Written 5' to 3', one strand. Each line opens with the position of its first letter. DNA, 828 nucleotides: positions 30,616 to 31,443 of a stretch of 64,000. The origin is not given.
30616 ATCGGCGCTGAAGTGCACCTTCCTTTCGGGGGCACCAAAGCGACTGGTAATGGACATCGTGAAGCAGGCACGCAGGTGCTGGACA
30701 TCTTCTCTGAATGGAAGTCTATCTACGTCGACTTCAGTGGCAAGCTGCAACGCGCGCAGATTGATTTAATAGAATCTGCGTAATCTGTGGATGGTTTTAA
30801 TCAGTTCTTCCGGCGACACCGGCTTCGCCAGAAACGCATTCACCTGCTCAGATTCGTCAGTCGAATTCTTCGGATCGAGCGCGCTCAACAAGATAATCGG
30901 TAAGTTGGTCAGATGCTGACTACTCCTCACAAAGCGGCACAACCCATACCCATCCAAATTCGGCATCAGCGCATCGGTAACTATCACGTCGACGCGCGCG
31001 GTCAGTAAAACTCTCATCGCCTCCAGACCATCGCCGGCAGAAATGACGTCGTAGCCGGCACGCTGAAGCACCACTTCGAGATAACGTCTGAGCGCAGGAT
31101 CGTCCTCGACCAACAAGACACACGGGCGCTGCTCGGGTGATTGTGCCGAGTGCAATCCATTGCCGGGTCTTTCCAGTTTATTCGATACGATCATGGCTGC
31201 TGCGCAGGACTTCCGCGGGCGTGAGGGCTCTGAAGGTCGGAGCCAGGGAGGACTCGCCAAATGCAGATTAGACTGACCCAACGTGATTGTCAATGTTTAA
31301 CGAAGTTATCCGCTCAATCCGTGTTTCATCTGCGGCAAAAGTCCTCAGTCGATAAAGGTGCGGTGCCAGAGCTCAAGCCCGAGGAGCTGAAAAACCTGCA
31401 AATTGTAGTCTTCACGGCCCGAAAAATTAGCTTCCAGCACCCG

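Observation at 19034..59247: Unrelated proteins end in the same repeat-encoded tails, because the repeats supply the stop codon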

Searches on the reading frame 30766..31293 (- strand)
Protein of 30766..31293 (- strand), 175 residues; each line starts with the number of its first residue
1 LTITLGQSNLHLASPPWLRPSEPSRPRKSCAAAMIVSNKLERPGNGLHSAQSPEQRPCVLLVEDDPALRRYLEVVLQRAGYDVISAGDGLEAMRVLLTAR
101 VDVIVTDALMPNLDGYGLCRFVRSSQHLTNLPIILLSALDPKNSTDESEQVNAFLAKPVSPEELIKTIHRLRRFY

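Call 22: search_protein_families(library=pfam, proteins=[window:30766-31293:-])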
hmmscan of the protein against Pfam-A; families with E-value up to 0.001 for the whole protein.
window:30766-31293:- (175 aa): 1 family
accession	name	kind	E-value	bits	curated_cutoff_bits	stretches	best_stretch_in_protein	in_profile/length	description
PF00072.30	Response_reg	-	2.4e-21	76.4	30.2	1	59-168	1-110/111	Response regulator receiver domain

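Call 64: find_homologous_proteins(query=window:30766-31200:-, max_evalue=1e-20)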
Query window:30766-31200:- (144 aa): 985 proteins with E <= 1e-20 among 1160 candidates; the best 120 are listed.
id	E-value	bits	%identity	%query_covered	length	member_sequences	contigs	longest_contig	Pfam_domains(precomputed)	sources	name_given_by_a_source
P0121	2.4e-86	304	100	99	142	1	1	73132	PF00072.31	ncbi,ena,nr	ncbi:MAG TPA: response regulator [Pyrinomonadaceae bacterium]|nr:response regulator [Pyrinomonadacea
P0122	7.7e-77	273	91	97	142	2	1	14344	PF00072.31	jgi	jgi:CheY-like chemotaxis protein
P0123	3.9e-74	265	87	99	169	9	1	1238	PF00072.31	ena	-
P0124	4.0e-72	258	86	98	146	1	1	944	PF00072.31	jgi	jgi:twitching motility two-component system response regulator PilH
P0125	1.1e-70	253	84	98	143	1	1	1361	PF00072.31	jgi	-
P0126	1.3e-70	253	84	98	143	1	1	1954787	PF00072.31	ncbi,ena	-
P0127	1.7e-69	250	84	95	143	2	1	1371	PF00072.31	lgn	-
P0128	7.1e-69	248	85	94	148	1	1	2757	PF00072.31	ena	-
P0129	1.0e-68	247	85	93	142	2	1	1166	PF00072.31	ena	-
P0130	1.8e-68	246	84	97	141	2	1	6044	PF00072.31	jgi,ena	-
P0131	5.0e-68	245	84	94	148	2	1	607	PF00072.31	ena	-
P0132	6.4e-68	244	85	93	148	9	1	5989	PF00072.31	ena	-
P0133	9.5e-68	244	85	93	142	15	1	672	PF00072.31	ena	-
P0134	1.4e-67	243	81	97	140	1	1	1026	PF00072.31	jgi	jgi:twitching motility two-component system response regulator PilH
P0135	1.9e-67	243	84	98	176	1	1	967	PF00072.31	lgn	-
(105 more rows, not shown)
